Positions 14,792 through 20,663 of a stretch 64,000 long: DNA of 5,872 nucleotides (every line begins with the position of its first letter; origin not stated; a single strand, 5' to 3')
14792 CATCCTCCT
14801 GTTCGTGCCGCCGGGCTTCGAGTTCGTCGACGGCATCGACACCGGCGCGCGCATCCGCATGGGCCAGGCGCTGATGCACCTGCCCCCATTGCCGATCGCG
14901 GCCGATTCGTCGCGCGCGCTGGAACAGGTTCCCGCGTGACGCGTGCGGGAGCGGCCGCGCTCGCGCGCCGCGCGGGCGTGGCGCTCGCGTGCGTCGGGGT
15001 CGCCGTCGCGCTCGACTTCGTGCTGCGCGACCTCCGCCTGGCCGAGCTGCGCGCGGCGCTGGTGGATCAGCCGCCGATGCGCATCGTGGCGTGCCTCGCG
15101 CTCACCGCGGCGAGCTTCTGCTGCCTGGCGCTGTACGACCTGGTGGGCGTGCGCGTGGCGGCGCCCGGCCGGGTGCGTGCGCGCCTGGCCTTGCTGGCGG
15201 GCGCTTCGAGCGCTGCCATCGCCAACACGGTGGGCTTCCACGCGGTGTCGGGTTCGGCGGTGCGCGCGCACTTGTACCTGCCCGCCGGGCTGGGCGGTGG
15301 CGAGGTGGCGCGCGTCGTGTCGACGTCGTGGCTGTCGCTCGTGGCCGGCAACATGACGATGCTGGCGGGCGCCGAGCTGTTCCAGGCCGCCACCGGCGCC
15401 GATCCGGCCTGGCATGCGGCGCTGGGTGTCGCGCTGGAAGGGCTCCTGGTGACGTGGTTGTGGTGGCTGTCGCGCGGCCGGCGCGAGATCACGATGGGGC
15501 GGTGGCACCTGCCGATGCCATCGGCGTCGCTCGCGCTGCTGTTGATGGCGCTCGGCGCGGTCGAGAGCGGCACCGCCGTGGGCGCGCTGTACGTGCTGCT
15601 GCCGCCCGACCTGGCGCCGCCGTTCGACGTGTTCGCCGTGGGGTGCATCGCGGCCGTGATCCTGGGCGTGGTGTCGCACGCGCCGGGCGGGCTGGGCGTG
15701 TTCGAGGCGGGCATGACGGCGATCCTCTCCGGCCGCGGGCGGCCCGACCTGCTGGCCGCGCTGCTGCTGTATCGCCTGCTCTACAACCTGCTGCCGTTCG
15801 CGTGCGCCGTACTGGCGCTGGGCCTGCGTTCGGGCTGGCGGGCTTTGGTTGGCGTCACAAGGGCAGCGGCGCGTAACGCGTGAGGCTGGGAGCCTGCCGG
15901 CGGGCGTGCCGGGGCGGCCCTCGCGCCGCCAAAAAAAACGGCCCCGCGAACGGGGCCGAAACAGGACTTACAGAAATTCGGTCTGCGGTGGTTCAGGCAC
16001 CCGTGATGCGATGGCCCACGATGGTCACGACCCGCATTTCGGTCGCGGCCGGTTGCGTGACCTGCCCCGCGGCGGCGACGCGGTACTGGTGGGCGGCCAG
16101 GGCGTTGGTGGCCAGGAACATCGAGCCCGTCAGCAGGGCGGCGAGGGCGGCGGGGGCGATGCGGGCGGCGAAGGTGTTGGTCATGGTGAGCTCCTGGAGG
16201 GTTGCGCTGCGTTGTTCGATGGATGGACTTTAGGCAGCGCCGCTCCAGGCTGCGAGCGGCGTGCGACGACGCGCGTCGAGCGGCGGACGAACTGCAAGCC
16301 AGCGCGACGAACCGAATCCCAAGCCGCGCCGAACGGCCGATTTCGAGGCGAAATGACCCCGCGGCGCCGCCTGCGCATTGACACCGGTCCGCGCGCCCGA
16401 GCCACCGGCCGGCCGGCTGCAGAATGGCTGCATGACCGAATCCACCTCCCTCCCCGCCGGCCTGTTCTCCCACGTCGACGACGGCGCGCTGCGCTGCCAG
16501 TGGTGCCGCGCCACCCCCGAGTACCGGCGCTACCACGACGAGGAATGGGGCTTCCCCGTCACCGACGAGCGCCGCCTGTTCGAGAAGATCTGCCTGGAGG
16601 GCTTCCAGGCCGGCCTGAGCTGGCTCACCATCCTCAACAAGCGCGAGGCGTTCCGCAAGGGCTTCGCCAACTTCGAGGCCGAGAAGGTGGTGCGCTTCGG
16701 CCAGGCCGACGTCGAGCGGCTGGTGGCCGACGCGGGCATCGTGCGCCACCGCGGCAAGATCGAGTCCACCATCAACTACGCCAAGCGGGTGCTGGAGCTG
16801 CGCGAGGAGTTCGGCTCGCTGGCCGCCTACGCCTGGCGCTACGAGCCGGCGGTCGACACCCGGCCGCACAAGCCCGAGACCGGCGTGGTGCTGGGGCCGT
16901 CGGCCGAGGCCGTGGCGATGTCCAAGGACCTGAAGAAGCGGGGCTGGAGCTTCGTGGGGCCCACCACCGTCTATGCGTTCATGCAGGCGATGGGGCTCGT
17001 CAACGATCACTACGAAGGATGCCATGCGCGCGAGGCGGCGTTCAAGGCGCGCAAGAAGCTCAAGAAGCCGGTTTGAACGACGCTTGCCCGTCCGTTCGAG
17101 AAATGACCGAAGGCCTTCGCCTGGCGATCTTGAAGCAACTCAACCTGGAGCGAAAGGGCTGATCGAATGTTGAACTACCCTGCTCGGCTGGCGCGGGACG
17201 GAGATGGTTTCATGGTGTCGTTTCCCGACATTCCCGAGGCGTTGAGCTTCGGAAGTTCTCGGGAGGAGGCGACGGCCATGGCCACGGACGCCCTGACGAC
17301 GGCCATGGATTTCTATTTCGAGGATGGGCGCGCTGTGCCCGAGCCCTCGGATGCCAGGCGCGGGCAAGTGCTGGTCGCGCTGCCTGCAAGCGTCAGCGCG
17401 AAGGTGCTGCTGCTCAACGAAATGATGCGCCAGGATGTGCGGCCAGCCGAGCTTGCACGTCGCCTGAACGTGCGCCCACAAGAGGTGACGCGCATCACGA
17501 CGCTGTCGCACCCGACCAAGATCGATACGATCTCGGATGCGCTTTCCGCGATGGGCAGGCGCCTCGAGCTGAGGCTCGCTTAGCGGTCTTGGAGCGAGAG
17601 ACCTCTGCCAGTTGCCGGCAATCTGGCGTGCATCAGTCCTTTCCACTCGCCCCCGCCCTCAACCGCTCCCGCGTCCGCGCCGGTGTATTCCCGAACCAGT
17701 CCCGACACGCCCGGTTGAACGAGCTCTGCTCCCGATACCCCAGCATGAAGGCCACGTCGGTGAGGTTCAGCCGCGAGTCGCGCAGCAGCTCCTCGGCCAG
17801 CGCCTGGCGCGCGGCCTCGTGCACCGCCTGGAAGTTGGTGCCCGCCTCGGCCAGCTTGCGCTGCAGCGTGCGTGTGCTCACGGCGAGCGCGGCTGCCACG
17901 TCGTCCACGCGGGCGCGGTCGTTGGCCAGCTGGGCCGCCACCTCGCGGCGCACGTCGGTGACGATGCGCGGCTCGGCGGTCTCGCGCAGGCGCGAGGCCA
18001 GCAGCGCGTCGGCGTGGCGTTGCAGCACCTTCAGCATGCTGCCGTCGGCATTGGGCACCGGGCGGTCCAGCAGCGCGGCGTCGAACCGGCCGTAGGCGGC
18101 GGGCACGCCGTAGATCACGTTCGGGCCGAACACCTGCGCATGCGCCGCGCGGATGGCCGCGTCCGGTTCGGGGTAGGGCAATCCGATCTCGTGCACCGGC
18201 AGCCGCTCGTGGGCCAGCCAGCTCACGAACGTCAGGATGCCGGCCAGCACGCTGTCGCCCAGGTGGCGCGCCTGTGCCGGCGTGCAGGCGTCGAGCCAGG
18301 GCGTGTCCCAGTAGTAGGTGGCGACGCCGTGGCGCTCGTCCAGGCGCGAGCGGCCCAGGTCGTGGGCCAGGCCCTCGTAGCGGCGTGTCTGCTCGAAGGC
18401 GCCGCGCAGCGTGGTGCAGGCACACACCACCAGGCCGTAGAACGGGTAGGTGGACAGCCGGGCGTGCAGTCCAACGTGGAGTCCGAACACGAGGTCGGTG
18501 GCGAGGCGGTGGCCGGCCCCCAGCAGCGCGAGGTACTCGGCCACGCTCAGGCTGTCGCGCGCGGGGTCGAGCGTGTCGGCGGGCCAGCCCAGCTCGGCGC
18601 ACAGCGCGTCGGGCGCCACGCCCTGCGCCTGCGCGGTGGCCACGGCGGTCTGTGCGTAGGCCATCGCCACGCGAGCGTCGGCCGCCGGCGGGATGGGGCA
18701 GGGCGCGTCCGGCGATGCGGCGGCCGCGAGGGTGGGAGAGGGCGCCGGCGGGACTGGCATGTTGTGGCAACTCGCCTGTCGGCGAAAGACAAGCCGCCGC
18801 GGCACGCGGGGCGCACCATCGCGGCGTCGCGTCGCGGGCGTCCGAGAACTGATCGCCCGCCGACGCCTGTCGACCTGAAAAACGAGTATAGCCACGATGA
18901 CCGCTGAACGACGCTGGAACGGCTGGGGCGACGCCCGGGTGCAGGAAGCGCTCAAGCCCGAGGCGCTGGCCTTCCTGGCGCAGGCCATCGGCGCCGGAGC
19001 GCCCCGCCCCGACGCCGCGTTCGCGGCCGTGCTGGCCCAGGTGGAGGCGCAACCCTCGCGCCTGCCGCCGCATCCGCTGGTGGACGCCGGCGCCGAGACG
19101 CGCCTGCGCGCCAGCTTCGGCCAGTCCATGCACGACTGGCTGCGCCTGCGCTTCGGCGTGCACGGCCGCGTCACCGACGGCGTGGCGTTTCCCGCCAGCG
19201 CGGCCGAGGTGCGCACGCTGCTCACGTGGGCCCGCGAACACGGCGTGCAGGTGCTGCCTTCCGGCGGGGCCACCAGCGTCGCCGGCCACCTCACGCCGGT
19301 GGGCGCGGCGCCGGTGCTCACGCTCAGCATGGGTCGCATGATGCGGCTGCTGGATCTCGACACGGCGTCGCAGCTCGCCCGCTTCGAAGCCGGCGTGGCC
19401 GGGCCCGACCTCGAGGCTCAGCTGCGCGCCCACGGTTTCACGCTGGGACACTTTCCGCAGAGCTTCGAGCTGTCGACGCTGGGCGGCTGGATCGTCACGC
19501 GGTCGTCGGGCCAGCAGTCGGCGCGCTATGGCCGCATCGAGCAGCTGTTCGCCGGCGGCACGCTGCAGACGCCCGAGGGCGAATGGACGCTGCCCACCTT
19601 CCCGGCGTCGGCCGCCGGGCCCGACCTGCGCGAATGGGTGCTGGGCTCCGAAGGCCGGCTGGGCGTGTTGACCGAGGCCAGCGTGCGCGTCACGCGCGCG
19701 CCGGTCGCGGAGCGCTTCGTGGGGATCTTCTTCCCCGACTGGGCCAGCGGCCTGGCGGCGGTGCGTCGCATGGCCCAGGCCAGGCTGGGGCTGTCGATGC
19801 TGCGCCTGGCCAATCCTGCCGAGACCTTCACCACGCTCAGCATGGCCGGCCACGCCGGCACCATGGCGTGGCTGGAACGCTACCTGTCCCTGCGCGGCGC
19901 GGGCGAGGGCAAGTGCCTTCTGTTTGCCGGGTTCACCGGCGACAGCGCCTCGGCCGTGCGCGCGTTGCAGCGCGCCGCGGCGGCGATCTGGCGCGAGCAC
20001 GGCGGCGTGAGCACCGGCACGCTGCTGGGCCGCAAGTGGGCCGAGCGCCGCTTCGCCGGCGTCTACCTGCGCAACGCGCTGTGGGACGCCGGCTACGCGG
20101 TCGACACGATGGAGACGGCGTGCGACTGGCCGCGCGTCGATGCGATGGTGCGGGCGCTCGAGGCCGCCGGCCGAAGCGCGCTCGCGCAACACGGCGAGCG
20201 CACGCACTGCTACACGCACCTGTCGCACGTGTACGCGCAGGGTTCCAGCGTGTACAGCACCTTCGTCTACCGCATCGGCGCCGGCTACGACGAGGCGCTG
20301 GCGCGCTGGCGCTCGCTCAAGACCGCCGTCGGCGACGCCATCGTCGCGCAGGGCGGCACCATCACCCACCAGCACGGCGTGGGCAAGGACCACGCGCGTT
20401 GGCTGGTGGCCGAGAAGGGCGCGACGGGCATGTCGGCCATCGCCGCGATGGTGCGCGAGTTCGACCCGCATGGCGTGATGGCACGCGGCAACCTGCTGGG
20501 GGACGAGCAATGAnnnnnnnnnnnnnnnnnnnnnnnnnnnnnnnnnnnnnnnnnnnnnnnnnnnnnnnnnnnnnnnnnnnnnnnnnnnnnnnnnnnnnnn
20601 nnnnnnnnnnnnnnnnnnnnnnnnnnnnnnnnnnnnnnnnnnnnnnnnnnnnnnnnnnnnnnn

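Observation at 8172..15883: Candidate undescribed phosphate-starvation membrane-lipid pathway (GT2, LplT, GT4, Mpo1-like, aminotransferase, PSD, MprF-like)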

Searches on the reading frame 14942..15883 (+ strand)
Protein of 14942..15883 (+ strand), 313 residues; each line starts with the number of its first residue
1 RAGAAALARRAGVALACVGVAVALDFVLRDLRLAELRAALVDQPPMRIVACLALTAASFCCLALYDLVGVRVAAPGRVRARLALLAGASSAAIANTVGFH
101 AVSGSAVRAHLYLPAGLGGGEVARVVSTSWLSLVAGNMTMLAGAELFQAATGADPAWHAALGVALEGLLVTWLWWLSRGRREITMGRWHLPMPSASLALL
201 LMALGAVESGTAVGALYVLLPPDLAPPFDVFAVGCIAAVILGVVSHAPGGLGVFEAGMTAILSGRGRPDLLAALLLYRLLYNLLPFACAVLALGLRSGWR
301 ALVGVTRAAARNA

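Call 4: search_protein_families(library=pfam, proteins=[window:14989-15876:+], max_evalue=0.01)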
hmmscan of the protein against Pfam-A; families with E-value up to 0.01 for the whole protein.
window:14989-15876:+ (295 aa): 0 families

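Call 9: search_protein_families(library=ncbifam, proteins=[window:14942-15883:+], max_evalue=0.01)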
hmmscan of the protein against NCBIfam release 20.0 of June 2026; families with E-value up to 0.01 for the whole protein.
window:14942-15883:+ (313 aa): 2 families
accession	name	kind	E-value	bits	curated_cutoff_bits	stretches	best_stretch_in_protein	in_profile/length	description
NF033480.1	bifunc_MprF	equivalog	2.8e-47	161.6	600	1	14-300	10-301/841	bifunctional lysylphosphatidylglycerol flippase/synthetase MprF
TIGR00374.1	TIGR00374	subfamily_domain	0.00089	18.8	43.2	1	235-280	250-297/323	flippase-like domain-containing protein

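Call 51: search_solved_structures(query=window:14942-15883:+, max_evalue=0.01)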
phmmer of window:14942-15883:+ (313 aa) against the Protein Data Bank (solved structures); distinct sequences matched with E-value up to 0.01: 6.
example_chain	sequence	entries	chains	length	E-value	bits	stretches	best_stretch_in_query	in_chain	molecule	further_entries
9goe_A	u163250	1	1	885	3.4e-22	82.6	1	17-309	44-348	Phosphatidylglycerol lysyltransferase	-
9j8q_A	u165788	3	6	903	3.5e-22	82.6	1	17-309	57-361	Phosphatidylglycerol lysyltransferase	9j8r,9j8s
9w51_A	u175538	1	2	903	3.5e-22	82.6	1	17-309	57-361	Phosphatidylglycerol lysyltransferase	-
9w50_A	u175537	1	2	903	3.7e-22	82.5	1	17-309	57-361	Phosphatidylglycerol lysyltransferase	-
6lvf_B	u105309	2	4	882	1.2e-21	80.8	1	12-295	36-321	Low pH-inducible protein LpiA | Bifunctional lysylphosphatidylglycerol flippase/synthetase MprF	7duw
7f47_A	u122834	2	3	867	6.2e-20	75.2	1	16-295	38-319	Hypothetical conserved protein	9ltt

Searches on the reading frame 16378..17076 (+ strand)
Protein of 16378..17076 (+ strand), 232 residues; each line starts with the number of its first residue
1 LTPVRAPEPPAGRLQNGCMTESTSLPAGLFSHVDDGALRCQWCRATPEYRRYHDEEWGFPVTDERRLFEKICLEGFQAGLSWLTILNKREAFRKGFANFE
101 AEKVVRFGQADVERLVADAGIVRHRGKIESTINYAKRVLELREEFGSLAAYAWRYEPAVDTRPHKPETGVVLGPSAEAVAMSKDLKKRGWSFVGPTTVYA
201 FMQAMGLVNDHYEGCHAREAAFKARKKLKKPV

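Call 4: search_protein_families(library=pfam, proteins=[window:16378-17076:+], max_evalue=0.01)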
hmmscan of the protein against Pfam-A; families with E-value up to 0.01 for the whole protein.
window:16378-17076:+ (232 aa): 1 family
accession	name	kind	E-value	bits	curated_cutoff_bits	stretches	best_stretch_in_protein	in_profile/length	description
PF03352.18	Adenine_glyco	-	2.3e-70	236.5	25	1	42-216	1-175/177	Methyladenine glycosylase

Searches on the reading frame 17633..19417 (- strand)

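Call 69: search_protein_families(library=pfam, proteins=[window:17633-19417:-], max_evalue=0.00001)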
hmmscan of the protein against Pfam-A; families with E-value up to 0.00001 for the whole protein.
window:17633-19417:- (594 aa): 3 families
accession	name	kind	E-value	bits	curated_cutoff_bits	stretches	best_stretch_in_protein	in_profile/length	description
PF12625.12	Arabinose_bd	-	2.5e-27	96.6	27.6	1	266-454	1-185/185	Arabinose-binding domain of AraC transcription regulator, N-term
PF12833.13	HTH_18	-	2.1e-18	66.8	33.6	1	508-585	2-80/80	Helix-turn-helix domain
PF00165.29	HTH_AraC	-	2.5e-06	27.9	26.6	0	545-583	1-41/42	Bacterial regulatory helix-turn-helix proteins, AraC family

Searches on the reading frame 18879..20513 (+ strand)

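Call 69: search_protein_families(library=pfam, proteins=[window:18879-20513:+], max_evalue=0.00001)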
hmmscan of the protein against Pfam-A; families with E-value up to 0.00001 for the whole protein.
window:18879-20513:+ (544 aa): 2 families
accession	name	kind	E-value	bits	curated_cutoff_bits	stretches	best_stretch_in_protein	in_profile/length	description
PF02913.24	FAD-oxidase_C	-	1.1e-36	127.3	21.2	1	275-538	2-247/248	FAD linked oxidases, C-terminal domain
PF01565.28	FAD_binding_4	-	1.2e-29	103.2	26.4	1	100-236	2-135/139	FAD binding domain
